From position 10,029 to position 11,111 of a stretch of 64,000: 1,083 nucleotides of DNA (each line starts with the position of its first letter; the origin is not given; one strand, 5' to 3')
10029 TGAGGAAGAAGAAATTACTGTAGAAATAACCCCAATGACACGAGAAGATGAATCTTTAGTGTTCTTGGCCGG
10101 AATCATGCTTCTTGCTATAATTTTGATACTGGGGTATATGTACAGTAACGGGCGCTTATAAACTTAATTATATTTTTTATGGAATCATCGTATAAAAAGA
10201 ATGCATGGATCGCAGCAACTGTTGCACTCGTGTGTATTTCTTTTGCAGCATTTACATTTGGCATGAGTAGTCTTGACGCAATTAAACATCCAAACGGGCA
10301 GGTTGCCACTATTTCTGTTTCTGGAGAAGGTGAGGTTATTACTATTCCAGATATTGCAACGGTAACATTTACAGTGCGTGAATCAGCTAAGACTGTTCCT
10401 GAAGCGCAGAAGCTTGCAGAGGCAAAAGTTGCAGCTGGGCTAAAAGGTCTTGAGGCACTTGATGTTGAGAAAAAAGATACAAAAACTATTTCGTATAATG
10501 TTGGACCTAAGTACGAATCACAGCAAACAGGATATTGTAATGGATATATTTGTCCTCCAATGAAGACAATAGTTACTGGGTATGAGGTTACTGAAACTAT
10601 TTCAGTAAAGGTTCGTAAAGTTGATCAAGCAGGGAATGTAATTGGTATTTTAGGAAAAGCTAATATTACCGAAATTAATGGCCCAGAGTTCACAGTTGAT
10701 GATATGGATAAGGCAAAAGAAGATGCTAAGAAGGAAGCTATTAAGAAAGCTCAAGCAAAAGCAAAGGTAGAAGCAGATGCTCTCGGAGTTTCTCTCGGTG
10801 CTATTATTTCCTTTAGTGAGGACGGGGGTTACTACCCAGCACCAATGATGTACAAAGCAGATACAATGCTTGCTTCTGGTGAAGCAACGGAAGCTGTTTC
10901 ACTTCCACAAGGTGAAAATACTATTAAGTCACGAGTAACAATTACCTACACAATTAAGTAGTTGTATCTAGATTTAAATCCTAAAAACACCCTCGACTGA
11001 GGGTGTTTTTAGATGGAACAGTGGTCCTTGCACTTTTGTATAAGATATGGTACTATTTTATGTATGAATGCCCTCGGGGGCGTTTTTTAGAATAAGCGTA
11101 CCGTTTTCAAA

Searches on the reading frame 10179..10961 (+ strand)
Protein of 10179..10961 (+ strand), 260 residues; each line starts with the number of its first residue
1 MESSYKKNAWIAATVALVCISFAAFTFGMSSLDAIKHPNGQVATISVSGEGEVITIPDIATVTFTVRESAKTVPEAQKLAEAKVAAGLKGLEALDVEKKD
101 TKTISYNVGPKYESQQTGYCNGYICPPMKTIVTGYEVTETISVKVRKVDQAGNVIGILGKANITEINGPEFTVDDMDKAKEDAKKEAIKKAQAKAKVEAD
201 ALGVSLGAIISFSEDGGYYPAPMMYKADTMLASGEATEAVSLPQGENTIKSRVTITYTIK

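Call 3: search_protein_families(library=pfam, proteins=[window:10179-10961:+], max_evalue=0.01)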
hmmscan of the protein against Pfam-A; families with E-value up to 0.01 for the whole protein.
window:10179-10961:+ (260 aa): 1 family
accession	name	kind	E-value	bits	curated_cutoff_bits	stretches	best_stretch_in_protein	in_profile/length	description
PF04402.19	SIMPL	-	1.5e-45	156.4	25.2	1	45-257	1-205/205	Protein of unknown function (DUF541)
